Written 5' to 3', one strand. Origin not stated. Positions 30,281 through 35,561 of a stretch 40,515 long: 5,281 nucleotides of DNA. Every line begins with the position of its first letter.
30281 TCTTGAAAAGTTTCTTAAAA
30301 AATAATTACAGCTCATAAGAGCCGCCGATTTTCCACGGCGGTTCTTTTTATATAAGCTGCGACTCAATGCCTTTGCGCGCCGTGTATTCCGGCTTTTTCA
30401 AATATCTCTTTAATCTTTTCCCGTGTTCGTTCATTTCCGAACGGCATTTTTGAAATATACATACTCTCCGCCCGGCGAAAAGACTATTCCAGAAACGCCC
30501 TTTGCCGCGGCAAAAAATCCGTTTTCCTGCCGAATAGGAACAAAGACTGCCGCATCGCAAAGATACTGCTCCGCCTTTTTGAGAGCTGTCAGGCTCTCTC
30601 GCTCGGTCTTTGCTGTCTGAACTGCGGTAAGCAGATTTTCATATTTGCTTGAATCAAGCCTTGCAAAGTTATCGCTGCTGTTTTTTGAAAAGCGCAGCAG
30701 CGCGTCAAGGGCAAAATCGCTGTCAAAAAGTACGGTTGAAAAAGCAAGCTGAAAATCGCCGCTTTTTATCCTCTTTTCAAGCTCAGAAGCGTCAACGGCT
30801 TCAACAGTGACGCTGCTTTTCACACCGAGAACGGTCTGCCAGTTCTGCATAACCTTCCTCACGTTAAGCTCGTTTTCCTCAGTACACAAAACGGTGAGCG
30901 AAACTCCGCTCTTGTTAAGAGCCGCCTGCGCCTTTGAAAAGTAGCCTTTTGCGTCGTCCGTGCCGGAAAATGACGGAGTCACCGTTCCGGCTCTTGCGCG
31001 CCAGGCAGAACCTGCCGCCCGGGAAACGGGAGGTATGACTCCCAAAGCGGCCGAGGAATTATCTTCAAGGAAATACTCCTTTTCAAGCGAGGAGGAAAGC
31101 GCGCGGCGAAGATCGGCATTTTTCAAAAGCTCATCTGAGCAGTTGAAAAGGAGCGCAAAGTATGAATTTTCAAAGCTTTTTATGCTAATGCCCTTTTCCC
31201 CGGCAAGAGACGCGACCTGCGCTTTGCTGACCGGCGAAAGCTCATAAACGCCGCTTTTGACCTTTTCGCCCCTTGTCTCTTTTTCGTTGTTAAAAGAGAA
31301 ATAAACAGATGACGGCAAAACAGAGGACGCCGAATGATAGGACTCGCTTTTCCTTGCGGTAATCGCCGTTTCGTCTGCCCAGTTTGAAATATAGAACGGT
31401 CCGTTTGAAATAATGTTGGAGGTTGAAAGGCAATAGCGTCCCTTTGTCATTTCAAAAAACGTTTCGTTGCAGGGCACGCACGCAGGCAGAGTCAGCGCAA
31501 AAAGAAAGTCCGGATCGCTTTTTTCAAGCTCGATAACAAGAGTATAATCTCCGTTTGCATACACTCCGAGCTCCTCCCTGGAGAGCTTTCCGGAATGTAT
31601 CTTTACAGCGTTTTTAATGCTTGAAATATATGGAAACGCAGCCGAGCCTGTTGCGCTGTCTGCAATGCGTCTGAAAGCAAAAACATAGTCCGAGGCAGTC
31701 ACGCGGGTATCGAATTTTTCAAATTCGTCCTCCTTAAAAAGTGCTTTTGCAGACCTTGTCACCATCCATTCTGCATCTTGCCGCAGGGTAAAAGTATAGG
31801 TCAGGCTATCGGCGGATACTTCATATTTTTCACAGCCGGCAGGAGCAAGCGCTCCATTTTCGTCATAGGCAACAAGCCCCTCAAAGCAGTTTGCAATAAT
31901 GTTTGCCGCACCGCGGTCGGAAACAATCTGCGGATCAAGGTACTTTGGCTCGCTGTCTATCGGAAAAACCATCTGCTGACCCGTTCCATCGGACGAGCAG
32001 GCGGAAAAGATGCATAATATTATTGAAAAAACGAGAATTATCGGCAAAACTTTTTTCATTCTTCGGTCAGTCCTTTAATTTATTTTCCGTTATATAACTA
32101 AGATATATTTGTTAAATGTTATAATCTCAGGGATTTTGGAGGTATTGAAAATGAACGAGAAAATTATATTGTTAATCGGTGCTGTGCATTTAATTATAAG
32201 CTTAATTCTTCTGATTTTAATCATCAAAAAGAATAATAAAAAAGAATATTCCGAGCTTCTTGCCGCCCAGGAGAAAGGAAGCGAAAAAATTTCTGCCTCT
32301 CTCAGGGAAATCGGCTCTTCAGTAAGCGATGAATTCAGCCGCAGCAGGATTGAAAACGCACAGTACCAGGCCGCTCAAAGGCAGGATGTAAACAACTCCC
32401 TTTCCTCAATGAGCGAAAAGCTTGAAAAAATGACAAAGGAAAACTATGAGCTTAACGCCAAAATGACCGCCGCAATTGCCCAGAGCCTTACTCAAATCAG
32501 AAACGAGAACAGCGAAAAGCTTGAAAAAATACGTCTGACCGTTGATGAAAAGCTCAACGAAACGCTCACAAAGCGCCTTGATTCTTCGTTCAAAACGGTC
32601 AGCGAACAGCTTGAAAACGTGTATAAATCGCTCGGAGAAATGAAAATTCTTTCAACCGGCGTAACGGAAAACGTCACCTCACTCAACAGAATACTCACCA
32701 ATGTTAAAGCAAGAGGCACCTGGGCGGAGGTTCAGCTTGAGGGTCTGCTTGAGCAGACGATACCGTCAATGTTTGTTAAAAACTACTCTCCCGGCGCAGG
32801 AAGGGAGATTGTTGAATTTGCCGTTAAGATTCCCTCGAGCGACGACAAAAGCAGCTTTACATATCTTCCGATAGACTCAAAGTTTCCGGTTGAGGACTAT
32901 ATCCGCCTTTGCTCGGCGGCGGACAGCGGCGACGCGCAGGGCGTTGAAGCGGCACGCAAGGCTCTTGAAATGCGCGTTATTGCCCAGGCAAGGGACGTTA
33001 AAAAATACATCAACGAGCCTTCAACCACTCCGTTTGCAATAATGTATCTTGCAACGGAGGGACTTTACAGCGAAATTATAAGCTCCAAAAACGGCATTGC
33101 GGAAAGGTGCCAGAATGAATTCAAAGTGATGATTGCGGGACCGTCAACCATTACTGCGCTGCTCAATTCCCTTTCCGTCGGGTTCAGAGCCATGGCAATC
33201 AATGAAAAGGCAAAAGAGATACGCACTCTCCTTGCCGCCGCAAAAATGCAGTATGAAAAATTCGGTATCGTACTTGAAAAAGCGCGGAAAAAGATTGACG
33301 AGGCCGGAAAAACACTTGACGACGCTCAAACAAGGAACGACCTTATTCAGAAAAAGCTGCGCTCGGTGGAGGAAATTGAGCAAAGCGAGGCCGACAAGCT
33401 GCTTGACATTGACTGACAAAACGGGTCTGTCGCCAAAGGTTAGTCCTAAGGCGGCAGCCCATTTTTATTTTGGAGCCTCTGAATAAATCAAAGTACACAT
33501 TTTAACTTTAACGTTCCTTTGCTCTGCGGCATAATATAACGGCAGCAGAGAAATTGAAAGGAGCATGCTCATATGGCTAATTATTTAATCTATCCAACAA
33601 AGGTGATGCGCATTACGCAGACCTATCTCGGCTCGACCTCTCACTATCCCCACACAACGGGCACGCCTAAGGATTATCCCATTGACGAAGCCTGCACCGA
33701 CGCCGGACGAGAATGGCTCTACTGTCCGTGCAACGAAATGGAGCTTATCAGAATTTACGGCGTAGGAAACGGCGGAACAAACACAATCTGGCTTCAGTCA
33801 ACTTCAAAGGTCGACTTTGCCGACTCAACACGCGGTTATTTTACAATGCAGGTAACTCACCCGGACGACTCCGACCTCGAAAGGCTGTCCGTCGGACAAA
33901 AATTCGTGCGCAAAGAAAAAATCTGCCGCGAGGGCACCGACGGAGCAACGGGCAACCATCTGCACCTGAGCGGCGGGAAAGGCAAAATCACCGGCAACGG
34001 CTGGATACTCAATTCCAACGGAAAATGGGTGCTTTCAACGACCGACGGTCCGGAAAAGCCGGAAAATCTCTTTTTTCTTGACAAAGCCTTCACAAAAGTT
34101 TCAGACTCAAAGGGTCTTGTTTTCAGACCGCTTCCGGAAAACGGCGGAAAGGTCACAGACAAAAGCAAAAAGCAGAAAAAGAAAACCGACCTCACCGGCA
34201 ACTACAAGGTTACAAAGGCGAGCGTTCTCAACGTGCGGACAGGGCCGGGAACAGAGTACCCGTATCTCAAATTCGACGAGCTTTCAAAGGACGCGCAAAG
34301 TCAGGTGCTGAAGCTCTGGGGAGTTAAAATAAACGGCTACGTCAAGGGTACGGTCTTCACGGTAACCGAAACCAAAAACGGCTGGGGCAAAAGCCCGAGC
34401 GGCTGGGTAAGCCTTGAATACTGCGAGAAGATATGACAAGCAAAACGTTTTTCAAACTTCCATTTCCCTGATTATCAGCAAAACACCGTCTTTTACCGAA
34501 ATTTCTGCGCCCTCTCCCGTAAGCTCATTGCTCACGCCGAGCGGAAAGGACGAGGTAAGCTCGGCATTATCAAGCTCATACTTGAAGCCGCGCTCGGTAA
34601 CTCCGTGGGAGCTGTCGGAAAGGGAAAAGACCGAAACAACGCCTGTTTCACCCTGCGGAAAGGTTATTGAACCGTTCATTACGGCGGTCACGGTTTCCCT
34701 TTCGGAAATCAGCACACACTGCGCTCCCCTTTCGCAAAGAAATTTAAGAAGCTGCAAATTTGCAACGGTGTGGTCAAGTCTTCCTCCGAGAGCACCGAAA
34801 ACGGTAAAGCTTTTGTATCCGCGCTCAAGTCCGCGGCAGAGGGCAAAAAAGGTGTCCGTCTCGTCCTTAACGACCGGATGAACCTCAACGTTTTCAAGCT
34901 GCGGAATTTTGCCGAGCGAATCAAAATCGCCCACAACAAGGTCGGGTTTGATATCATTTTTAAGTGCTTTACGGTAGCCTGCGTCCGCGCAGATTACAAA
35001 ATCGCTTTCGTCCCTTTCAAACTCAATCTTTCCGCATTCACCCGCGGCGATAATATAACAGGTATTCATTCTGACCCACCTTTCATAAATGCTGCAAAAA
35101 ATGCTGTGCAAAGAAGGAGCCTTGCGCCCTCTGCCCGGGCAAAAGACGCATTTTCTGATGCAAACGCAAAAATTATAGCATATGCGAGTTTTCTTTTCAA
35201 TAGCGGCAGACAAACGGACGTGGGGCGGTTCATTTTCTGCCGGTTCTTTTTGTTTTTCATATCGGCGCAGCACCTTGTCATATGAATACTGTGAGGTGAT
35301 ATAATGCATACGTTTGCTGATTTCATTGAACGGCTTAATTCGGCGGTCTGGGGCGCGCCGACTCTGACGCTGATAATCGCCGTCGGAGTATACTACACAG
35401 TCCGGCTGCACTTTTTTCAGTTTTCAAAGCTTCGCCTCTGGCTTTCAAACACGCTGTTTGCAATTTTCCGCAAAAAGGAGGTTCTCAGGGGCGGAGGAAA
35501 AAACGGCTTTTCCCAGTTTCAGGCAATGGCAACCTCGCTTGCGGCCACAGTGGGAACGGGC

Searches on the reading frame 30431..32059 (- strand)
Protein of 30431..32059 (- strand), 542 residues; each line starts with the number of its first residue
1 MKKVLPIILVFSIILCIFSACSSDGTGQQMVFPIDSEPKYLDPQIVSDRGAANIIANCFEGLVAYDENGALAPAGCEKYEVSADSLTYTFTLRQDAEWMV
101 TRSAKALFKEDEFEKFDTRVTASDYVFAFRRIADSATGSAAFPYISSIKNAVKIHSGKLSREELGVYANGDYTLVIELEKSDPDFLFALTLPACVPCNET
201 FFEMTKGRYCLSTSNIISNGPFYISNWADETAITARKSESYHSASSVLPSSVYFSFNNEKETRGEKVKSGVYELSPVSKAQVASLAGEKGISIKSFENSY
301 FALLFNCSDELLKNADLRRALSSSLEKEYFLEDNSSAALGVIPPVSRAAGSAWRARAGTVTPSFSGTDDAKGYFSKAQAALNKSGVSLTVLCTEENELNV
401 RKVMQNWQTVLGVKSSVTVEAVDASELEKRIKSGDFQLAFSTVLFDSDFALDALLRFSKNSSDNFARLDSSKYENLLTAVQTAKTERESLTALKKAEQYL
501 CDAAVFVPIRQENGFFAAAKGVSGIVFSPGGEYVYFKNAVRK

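Call 8: search_protein_families(library=ncbifam, proteins=[window:30431-32059:-], max_evalue=1)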
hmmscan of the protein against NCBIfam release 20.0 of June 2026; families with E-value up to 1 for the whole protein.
window:30431-32059:- (542 aa): 12 families
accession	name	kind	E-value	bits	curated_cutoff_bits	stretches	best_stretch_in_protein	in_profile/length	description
NF007287.0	PRK09755.1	equivalog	1.1e-29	103.6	1098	1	31-538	36-529/535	ABC transporter substrate-binding protein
NF011684.0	PRK15104.1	equivalog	1.2e-26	93.6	947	1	28-509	39-508/543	oligopeptide ABC transporter substrate-binding protein OppA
NF045467.1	Opp4A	equivalog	1.1e-13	50.3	650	1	26-300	33-289/556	oligopeptide ABC transporter substrate-binding protein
NF043070.1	DppA_dipep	equivalog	1.2e-13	50.5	1005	1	11-537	13-530/535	dipeptide ABC transporter periplasmic-binding protein DppA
TIGR02294.1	nickel_nikA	equivalog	1.6e-13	50.1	393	2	56-98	33-75/501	nickel ABC transporter substrate-binding protein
NF045468.1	Opp5A_nikA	equivalog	1.5e-09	36.9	600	1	213-332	155-275/488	nickel ABC transporter substrate-binding protein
NF011689.0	PRK15109.1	equivalog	1.2e-08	34.2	560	1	56-532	63-530/547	ABC transporter substrate-binding protein SapA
NF011942.0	PRK15413.1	equivalog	3.7e-08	32.5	594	2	25-97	25-97/512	glutathione ABC transporter substrate-binding protein GsiB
TIGR04028.1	SBP_KPN_01854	hypoth_equivalog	9.2e-07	27.8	468.5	1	432-529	393-497/509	TIGR04028 family ABC transporter substrate-binding protein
NF047575.1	opine_bind_CntA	exception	1.4e-06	27.2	800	2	13-98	14-104/535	staphylopine-dependent metal ABC transporter substrate-binding lipoprotein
NF043077.1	MMSYN1_0169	equivalog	0.00051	18.6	650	1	52-153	62-156/896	oligopeptide ABC transporter substrate-binding protein OppA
NF052512.1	nickel_LarC2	equivalog_domain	0.11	12.6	50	1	376-416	35-75/118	nickel pincer cofactor biosynthesis protein LarC2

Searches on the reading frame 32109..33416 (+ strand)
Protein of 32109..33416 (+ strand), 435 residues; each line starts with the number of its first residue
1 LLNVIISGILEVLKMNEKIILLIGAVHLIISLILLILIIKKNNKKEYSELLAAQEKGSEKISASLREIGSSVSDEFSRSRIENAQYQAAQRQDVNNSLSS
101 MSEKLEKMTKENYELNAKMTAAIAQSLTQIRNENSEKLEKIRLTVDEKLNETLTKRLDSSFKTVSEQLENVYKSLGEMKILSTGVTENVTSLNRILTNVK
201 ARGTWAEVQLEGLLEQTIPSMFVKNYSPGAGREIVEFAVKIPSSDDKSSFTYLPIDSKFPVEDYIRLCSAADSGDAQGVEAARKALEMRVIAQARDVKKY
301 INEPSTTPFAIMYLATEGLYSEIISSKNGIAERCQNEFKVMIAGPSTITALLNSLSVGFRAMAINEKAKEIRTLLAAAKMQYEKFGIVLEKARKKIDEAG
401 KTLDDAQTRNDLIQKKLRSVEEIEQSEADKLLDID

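Call 78: search_protein_families(library=pfam, proteins=[window:32109-33416:+], max_evalue=0.00001)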
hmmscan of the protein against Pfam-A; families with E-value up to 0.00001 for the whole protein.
window:32109-33416:+ (435 aa): 1 family
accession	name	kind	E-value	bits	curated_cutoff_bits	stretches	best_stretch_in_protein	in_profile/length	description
PF02646.22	RmuC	-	4.5e-64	216.8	26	1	136-428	1-289/291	RmuC family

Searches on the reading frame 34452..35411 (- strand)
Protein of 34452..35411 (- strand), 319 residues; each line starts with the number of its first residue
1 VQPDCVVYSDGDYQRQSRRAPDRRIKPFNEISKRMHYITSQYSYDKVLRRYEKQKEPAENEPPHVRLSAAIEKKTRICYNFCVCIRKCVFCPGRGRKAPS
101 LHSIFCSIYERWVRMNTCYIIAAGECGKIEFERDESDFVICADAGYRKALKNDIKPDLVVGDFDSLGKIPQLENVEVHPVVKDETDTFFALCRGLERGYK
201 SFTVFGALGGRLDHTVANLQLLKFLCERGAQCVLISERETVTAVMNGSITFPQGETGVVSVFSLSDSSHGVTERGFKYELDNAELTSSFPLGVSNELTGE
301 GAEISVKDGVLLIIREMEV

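Call 78: search_protein_families(library=pfam, proteins=[window:34452-35411:-], max_evalue=0.00001)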
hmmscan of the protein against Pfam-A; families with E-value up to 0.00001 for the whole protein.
window:34452-35411:- (319 aa): 2 families
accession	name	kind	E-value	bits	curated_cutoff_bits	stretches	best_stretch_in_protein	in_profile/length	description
PF04263.21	TPK_catalytic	-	2.3e-20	73.1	30.7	1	134-231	6-110/113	Thiamin pyrophosphokinase, catalytic domain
PF04265.19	TPK_B1_binding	-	1.8e-13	50.3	22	1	254-311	9-67/67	Thiamin pyrophosphokinase, vitamin B1 binding domain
